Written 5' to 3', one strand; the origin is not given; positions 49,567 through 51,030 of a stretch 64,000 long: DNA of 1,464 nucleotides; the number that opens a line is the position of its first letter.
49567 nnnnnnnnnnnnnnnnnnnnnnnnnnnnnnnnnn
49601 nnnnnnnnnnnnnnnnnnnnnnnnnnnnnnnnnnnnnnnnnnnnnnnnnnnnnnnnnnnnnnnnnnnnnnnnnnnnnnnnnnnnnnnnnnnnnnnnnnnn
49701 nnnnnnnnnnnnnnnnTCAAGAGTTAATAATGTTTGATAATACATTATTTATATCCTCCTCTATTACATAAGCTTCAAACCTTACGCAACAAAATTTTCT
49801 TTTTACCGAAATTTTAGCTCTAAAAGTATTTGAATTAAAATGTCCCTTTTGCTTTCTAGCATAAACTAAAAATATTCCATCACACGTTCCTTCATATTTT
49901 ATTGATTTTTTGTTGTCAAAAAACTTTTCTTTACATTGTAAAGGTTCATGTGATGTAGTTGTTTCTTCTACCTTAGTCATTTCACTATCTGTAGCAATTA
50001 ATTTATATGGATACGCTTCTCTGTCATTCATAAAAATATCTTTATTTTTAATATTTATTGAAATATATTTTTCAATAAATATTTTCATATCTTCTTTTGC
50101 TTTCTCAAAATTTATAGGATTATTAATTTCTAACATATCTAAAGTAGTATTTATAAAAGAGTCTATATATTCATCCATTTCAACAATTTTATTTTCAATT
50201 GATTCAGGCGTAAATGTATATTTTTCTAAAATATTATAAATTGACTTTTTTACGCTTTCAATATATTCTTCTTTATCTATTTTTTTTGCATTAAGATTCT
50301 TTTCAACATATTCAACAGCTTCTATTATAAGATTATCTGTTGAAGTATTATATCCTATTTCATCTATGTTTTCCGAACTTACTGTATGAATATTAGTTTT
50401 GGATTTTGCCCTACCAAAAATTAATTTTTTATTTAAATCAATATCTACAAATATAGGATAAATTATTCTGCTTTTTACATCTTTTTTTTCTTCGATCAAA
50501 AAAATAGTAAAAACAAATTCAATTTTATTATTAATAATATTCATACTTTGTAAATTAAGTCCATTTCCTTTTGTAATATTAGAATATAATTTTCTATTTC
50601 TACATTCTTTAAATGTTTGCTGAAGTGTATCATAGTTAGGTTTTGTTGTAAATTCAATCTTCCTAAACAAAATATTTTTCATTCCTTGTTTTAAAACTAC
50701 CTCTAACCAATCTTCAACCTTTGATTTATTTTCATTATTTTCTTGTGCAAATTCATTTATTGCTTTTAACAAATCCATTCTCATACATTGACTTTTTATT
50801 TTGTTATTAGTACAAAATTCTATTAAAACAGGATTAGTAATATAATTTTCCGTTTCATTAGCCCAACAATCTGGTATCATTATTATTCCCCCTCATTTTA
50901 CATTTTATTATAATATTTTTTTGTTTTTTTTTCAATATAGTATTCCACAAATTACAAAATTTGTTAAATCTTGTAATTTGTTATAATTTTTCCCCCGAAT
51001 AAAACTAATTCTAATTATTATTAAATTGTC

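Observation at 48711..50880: Uncharacterised overlapping two-gene module (387-aa unknown plus zinc-ribbon/PD-(D/E)xK nuclease) in the cargo slot next to the integrase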

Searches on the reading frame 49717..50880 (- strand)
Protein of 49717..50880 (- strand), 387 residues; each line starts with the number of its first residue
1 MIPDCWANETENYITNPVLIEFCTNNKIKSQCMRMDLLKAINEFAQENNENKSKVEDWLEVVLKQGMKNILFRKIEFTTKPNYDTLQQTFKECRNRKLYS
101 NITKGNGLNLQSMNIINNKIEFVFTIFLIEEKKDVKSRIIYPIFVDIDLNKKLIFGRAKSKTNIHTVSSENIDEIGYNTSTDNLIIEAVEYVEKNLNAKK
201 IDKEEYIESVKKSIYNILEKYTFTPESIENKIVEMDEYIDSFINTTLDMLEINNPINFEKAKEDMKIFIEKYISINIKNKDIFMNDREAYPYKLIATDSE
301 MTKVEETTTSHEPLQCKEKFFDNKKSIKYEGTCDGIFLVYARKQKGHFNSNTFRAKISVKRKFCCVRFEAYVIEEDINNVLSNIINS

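Call 3: search_protein_families(library=pfam, proteins=[window:49717-50880:-], max_evalue=1)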
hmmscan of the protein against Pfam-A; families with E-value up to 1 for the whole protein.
window:49717-50880:- (387 aa): 1 family
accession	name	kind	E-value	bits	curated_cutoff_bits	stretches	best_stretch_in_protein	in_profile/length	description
PF03997.17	VPS28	-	0.0067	16.7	24.5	1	185-242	7-62/188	VPS28 protein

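Call 4: search_protein_families(library=padloc, proteins=[window:49717-50880:-], max_evalue=1)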
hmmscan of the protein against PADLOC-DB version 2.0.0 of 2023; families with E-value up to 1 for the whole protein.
window:49717-50880:- (387 aa): 0 families

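Call 8: search_protein_families(library=phrogs, proteins=[window:49717-50880:-], max_evalue=0.1)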
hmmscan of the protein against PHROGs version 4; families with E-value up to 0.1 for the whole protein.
window:49717-50880:- (387 aa): 1 family
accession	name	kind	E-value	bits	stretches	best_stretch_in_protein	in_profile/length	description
phrog_12290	-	unknown function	0.019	16.5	1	11-62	7-54/90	-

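Call 9: search_protein_families(library=ncbifam, proteins=[window:49717-50880:-], max_evalue=0.1)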
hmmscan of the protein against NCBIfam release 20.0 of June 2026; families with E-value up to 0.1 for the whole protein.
window:49717-50880:- (387 aa): 0 families

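Call 11: search_solved_structures(query=window:49717-50880:-, max_evalue=10)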
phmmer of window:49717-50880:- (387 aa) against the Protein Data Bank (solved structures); distinct sequences matched with E-value up to 10: 7.
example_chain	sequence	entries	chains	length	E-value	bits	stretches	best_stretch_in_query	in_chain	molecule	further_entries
3l8m_A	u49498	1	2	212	0.12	14.7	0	185-222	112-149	probable thiamine pyrophosphokinase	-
2g3k_A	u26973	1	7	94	0.15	14.4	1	7-67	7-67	Vacuolar protein sorting-associated protein VPS28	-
2j9u_A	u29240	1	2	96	0.15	14.4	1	7-67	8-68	VACUOLAR PROTEIN SORTING-ASSOCIATED PROTEIN 28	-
2j9v_A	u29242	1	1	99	0.16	14.2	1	7-67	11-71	VACUOLAR PROTEIN SORTING-ASSOCIATED PROTEIN 28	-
1h6q_A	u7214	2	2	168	0.29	13.4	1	170-286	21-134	TRANSLATIONALLY CONTROLLED TUMOR PROTEIN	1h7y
7vcf_O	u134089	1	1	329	1.2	11.4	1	185-223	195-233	Tic35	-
7xzi_5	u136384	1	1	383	1.5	11.1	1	185-223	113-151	Ctap5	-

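Call 13: find_homologous_proteins(query=window:49717-50880:-, max_evalue=0.001)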
Query window:49717-50880:- (387 aa): 90 proteins with E <= 0.001 among 4553 candidates.
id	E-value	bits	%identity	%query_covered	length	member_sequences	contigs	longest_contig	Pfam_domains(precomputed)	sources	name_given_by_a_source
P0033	9.3e-219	744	89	100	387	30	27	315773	-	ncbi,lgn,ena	-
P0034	6.5e-216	734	88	100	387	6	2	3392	-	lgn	-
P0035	5.2e-214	728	87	100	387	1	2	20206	-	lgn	-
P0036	9.1e-213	724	86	100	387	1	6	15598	-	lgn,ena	-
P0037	1.0e-211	721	86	100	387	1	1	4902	-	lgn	-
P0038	4.5e-204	695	83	100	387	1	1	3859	-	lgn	-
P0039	6.9e-201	685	82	100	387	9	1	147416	-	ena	-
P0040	1.4e-200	684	81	100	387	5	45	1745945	-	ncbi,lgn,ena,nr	ncbi:MAG TPA: hypothetical protein OIM48_05470 [Clostridiaceae bacterium]|nr:hypothetical protein [C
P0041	5.9e-200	682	81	100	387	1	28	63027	-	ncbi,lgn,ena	-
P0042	8.9e-199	678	82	100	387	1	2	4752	-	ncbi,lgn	-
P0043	1.7e-198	677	82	100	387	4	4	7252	-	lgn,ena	-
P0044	1.4e-197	674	81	100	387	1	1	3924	-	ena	-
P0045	1.3e-189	648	79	100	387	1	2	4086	-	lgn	-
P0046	2.8e-187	640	77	100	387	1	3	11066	-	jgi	-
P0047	1.3e-182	625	75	100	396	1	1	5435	-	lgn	-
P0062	3.4e-75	272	40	99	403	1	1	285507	-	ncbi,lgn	ncbi:MAG: SAP domain-containing protein [Bacillota bacterium]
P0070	3.7e-55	206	37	99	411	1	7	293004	-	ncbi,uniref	ncbi:hypothetical protein AB2T96_19985 [Clostridium butyricum]|uniref:hypothetical protein n=1 Tax=C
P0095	2.9e-43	166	31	100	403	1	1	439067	-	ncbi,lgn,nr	ncbi:MAG: hypothetical protein F8N38_01160 [Hungatella sp.]|nr:hypothetical protein [Hungatella sp.]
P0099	1.5e-41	161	30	99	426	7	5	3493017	-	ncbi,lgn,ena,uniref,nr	ncbi:hypothetical protein [Clostridium perfringens]|uniref:hypothetical protein n=1 Tax=Clostridium 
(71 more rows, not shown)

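Call 15: find_encoding_contigs(protein=P0099, flank=8000, max_places=3)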
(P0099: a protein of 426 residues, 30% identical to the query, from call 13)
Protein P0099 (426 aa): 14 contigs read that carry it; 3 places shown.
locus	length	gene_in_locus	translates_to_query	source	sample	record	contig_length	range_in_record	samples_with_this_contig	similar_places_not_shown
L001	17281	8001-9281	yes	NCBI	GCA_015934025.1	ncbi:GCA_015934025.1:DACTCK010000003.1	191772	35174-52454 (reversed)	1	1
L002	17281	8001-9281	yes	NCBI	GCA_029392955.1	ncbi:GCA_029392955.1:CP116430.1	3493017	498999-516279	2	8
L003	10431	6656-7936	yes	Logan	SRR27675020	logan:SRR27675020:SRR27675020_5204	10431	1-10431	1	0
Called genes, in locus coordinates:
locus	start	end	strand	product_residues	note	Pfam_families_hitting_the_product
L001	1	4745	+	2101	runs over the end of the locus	PF13884:Peptidase_S74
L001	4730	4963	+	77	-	PF10779:XhlA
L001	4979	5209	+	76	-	-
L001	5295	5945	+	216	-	PF01520:Amidase_3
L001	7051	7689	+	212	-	PF14470:bPH_3, PF27000:PH_gly_zipper (faint)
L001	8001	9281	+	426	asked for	-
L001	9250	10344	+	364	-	-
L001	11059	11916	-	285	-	PF02311:AraC_binding, PF00165:HTH_AraC, PF12833:HTH_18, PF00165:HTH_AraC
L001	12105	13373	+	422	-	PF01547:SBP_bac_1, PF13416:SBP_bac_8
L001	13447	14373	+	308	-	PF00528:BPD_transp_1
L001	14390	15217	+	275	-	PF00528:BPD_transp_1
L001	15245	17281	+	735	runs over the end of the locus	PF16875:Glyco_hydro_36N, PF02065:Melibiase, PF01055:Glyco_hydro_31_2nd, PF16874:Glyco_hydro_36C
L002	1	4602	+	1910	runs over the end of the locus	-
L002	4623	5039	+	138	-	PF05105:Phage_holin_4_1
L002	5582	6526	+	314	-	PF01510:Amidase_2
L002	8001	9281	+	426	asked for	-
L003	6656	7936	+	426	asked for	-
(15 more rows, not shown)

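Call 16: find_encoding_contigs(protein=P0070, flank=8000, max_places=2)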
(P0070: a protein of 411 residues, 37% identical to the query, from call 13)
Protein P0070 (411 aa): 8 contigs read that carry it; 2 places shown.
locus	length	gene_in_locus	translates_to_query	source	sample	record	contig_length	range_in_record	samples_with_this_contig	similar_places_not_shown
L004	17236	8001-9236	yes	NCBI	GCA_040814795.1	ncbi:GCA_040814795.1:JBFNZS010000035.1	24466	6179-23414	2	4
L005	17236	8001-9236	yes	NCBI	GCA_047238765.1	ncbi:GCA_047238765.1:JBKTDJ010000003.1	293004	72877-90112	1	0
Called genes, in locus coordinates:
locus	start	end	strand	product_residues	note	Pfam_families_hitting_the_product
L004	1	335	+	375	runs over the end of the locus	PF04865:Baseplate_J, PF26078:Baseplate_J_M, PF26079:Baseplate_J_C (weak)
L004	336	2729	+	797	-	-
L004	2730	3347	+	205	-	PF10076:Phage_Mu_Gp48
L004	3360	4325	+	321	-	-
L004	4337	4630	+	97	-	-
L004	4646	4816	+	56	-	-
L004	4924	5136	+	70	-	PF10779:XhlA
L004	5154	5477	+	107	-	PF04531:Phage_holin_1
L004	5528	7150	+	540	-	PF19127:Choline_bind_3 (faint), PF00959:Phage_lysozyme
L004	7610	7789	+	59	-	-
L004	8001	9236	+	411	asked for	-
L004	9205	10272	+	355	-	-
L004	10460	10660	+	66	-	PF00269:SASP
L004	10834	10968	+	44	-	-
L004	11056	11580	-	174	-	-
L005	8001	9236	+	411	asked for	-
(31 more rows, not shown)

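Call 19: find_encoding_contigs(protein=P0062, flank=8000, max_places=2)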
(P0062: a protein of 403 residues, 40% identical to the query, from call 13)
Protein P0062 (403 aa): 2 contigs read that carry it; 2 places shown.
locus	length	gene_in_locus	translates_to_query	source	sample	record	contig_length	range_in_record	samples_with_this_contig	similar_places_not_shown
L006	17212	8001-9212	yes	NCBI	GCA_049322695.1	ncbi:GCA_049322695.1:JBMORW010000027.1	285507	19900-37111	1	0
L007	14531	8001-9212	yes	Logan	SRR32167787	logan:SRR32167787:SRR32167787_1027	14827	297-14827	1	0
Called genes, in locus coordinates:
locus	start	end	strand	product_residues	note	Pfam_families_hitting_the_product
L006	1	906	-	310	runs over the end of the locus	PF11300:DUF3102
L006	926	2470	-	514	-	PF14284:PcfJ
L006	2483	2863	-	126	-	-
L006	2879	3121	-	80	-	-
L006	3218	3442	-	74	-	-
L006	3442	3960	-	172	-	PF01381:HTH_3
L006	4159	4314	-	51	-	-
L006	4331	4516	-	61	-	-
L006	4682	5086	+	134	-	-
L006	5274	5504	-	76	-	PF12844:HTH_19, PF13560:HTH_31, PF01381:HTH_3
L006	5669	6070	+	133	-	PF12844:HTH_19, PF13560:HTH_31, PF01381:HTH_3, PF13443:HTH_26 (weak)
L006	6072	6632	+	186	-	PF06114:Peptidase_M78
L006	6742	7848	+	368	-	PF12686:DUF3800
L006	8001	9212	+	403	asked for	-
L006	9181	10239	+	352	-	-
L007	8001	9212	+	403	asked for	-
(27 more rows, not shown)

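Call 20: find_encoding_contigs(protein=P0095, flank=8000, max_places=2)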
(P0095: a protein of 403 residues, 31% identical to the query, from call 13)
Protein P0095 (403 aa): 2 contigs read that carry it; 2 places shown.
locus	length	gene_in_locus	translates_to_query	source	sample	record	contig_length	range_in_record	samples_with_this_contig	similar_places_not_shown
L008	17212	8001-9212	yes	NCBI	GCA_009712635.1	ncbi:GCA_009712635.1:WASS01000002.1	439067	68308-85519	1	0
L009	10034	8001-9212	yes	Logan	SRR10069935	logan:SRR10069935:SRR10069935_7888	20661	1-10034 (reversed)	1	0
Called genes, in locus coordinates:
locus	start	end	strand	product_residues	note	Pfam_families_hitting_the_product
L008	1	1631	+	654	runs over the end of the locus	PF00476:DNA_pol_A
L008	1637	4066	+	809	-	PF05272:VapE-like_dom, PF19263:DUF5906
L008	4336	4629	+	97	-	-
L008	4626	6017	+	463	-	PF00176:SNF2-rel_dom, PF00271:Helicase_C (weak)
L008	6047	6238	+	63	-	-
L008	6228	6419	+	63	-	-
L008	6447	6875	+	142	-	-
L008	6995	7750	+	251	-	PF02086:MethyltransfD12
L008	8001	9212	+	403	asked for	-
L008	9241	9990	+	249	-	-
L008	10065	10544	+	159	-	-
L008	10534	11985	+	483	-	-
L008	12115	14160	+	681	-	PF04860:Phage_portal, PF04233:Phage_Mu_F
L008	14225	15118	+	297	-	-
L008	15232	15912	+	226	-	PF04586:Peptidase_S78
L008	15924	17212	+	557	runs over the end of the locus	PF05065:Phage_capsid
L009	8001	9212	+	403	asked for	-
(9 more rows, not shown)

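Call 25: search_protein_families(library=pfam, proteins=[L001:9250-10344:+, L008:9241-9990:+], max_evalue=0.1)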
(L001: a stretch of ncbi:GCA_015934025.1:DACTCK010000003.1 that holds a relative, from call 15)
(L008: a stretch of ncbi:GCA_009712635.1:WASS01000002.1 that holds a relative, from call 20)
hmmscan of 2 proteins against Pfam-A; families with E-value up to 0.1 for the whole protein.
L001:9250-10344:+ (364 aa): 3 families
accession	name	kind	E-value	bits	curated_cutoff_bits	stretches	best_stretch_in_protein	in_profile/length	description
PF17361.7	DUF5387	-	0.068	13.5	27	0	131-212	19-99/222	Family of unknown function (DUF5387)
PF08274.17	Zn_Ribbon_YjdM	-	0.071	13.6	30.8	0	72-81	20-29/30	PhnA Zinc-Ribbon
PF10903.13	DUF2691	-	0.082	13.3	25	0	85-151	82-149/152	Protein of unknown function (DUF2691)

L008:9241-9990:+ (249 aa): 1 family
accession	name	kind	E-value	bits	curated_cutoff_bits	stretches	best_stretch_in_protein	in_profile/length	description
PF19363.4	DUF5939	-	0.023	14.3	22.5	1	25-93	46-113/281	Family of unknown function (DUF5939)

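Call 29: find_related_loci(query=A2, collection=genome_contigs, flank=8000)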
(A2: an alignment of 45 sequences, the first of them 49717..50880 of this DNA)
Query A2 (387 aa) in genome_contigs; peptide patterns used: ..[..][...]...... (x = any residue, [..] = any of these).
71 stretches matched a pattern; 28 encode a relative of the query (tblastn E <= 1e-3); 28 distinct loci.
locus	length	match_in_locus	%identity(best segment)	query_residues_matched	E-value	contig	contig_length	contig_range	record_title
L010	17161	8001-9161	86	1-387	0e+0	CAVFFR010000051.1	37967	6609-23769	Bacteroidaceae bacterium isolate G02647-L1_cleanbin_000032 genome assembly, contig: Spades_G02647-L1_contig_731, whole g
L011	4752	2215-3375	82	1-387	0e+0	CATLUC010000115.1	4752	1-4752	MAG TPA_asm: uncultured Clostridium sp. isolate MGG30187_1678865801 genome assembly, contig: shRTF3_8735, whole genome s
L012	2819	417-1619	36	2-387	1e-56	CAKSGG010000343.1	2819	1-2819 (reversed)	MAG: uncultured Clostridia bacterium isolate REFINED_METABAT215_TOP10_CONTIGS_1500_ASSEMBLY_K77_MERGED__Hadza_PheChl_Fib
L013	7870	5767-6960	33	2-387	2e-55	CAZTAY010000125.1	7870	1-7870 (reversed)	MAG TPA_asm: uncultured Eubacteriales bacterium isolate SRP242652_co2_203 genome assembly, contig: NODE_9740_length_7870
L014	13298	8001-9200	33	2-387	2e-53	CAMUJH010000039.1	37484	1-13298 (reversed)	MAG TPA_asm: uncultured Hungatella sp. isolate SRR14038232_bin.39_metawrap_v1.3_MAG genome assembly, contig: NODE.1670_l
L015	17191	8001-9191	34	2-385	3e-52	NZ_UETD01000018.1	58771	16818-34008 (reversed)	Ruminococcus flavefaciens strain SAb67, whole genome shotgun sequence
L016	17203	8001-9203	31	1-387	1e-50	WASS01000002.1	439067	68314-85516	MAG: Hungatella sp. isolate SA7853_bin5 NODE_9_length_439067_cov_62.617423, whole genome shotgun sequence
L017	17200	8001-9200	32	2-387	9e-50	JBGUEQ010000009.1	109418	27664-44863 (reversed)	MAG: Lachnotalea sp. isolate DXN-06 NODE_9_length_109418_cov_6.709898, whole genome shotgun sequence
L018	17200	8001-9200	32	2-387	7e-49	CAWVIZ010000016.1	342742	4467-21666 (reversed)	MAG: uncultured Lachnospiraceae bacterium isolate metabat2_pooled_metaflye.1390 MAG genome assembly, contig: contig_9344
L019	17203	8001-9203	34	2-387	1e-48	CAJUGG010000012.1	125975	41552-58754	MAG TPA_asm: uncultured Lachnospiraceae bacterium isolate MGBC132302 genome assembly, contig: MGBC132302.12, whole genom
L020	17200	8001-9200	33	2-387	2e-48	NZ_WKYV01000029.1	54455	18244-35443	Lactonifactor sp. BIOML-A5 scaffold29_size54455, whole genome shotgun sequence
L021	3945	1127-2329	30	2-387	8e-49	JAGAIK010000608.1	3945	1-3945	MAG: Roseburia sp. isolate RGIG8471 Water_deer_Cecum-1__c308269, whole genome shotgun sequence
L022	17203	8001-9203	30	2-387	1e-48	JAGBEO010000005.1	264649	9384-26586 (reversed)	MAG: Lachnospiraceae bacterium isolate RGIG9047 Water_deer_Rectum-4__c1233, whole genome shotgun sequence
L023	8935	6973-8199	33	2-387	3e-47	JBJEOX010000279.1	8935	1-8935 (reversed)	MAG: Ruminococcus sp. isolate LOHA14_bin.016 NODE_3807_length_8935_cov_4.395721, whole genome shotgun sequence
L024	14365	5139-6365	31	2-387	8e-47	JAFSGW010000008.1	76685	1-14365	MAG: Clostridia bacterium isolate RGIG3131 Goat_Rectum.Co__c139354, whole genome shotgun sequence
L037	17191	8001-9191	30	1-387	9e-48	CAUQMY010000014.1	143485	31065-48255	MAG TPA_asm: uncultured bacterium isolate ERR9968953_bin.10_MetaWRAP_v1.3_MAG genome assembly, contig: ERZ21615710.74, w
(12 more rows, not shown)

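Call 35: predict_structure(alignment_id=A2)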
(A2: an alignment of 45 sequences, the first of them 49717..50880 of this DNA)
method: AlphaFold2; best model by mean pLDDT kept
length: 387 residues; sequences in the alignment: 45
mean_pLDDT: 90.2   pTM: 0.87
mean pLDDT of the five models: 90.2, 89.7, 89.2, 88.9, 88.3
residues with pLDDT >= 90: 257; 70-90: 124; 50-70: 6; < 50: 0
segments of 3 or more residues with pLDDT < 50: none
pLDDT, mean of each block of 10 residues (from residue 1): 81 89 93 90 95 93 94 91 91 84 81 92 94 88 95 95 88 86 96 88 87 94 93 95 93 83 92 93 92 85 76 89 86 94 90 95 94 94 90
secondary structure, 60 per line:
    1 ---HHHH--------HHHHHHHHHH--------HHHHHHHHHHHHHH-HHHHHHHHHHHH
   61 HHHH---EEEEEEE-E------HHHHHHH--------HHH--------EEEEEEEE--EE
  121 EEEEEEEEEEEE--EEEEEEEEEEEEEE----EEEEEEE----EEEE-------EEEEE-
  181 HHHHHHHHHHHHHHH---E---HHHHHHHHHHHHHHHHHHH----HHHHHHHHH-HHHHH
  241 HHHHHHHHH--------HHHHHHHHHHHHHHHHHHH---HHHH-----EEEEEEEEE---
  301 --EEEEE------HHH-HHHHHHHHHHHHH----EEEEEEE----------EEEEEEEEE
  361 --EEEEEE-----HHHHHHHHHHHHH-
elements in order: H4-7 H16-25 H34-47 H49-64 E68-74 H83-89 E109-116 E119-132 E135-148 E153-159 E164-167 E175-179 H181-195 H203-221 H226-234 H236-249 H258-276 H280-283 E289-297 E303-307 H318-330 E335-341 E352-360 E363-368 H374-386

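Call 37: fold_search(model_id=the predicted structure, library=pdb)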
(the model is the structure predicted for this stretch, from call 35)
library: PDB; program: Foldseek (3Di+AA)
matches with E <= 10: 768; with E <= 0.001: 1
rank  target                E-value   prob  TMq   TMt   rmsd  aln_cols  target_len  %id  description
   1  7pkn_N                3.3e-04  0.99  0.29  0.33  11.2       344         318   10  Structure of the human CCAN deltaCT complex (released 2022-04-27)
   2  2owl_A                1.4e-03  1.00  0.33  0.41  11.3       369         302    6  Crystal structure of E. coli RdgC (released 2007-03-20)
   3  7qoo_N                4.7e-03  0.90  0.27  0.31  11.4       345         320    8  Structure of the human inner kinetochore CCAN complex (released 2022-06-08)
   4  2owy_A                6.5e-03  0.97  0.30  0.36   9.7       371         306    7  The recombination-associated protein RdgC adopts a novel toroidal architecture for DNA binding (released 2007-11-20)
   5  7xhn_N                1.1e-02  0.91  0.33  0.39  11.0       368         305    9  Structure of human inner kinetochore CCAN-DNA complex (released 2023-01-25)
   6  2owl_B                1.3e-02  0.96  0.33  0.40   9.2       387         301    7  Crystal structure of E. coli RdgC (released 2007-03-20)
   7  7xho_N                2.4e-02  0.69  0.28  0.32  11.4       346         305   10  Structure of human inner kinetochore CCAN complex (released 2022-12-14)
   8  8a3u                  4.1e-02  0.09  0.11  0.12  22.3       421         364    8  Crystal structure of a chimeric LOV-Histidine kinase SB2F1 (symmetrical variant, trigonal form with short c-axis) (released 2023-12-20)
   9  3jcg_E                4.8e-02  0.14  0.11  0.12  25.5       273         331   11  Cryo-EM structure of the magnesium channel CorA in the magnesium-free, asymmetric open state I (released 2016-02-17)
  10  5m3l_O                5.1e-02  0.35  0.11  0.19  16.7       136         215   14  Single-particle cryo-EM using alignment by classification (ABC): the structure of Lumbricus terrestris hemoglobin (released 2017-09-13)
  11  8a7f_B                5.4e-02  0.08  0.12  0.12  22.8       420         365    8  Crystal structure of a chimeric LOV-Histidine kinase SB2F1-I66R mutant (asymmetrical variant, trigonal form with long  (released 2024-01-10)
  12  5jrw_A                5.7e-02  0.15  0.12  0.13  24.1       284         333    9  Crystal structure of Thermotoga maritima mutant D89R/D253R (released 2017-01-25)
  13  5jrw_C                6.0e-02  0.13  0.11  0.12  25.3       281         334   10  Crystal structure of Thermotoga maritima mutant D89R/D253R (released 2017-01-25)
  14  8a7f_A                6.0e-02  0.12  0.11  0.11  20.6       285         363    8  Crystal structure of a chimeric LOV-Histidine kinase SB2F1-I66R mutant (asymmetrical variant, trigonal form with long  (released 2024-01-10)
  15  5jtg_B                7.0e-02  0.14  0.12  0.14  23.5       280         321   10  Crystal structure of Thermotoga maritima mutant D89K/D253K (released 2017-01-25)
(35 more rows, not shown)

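Call 40: search_protein_representatives(alignment_id=A2)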
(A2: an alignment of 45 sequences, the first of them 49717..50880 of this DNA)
Query: 45 sequences, 404 profile positions. Proteins with E-value up to 0.001 (for the whole library): 271; up to 1e-10: 225; up to 1e-30: 147. The best 150 are listed.
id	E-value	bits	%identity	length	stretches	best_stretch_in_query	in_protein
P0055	5.5e-142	490.1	-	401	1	3-402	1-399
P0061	1.5e-138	478.8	-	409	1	1-403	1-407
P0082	1.9e-138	478.4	-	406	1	1-402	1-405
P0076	5.7e-137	473.6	-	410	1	2-403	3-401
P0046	8.9e-137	472.9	-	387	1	3-403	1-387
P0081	1.5e-136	472.2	-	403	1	1-403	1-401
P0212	8.1e-136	469.8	-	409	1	1-403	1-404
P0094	5.9e-133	460.3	-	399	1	2-403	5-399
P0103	3.6e-132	457.8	-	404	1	1-403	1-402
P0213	3.6e-129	447.9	-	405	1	1-403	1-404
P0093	1.8e-128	445.6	-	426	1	2-403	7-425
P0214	6.5e-127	440.4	-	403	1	1-402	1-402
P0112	8.3e-127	440.1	-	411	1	3-403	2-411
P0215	1.7e-125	435.8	-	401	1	1-403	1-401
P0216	1.0e-124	433.2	-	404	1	1-402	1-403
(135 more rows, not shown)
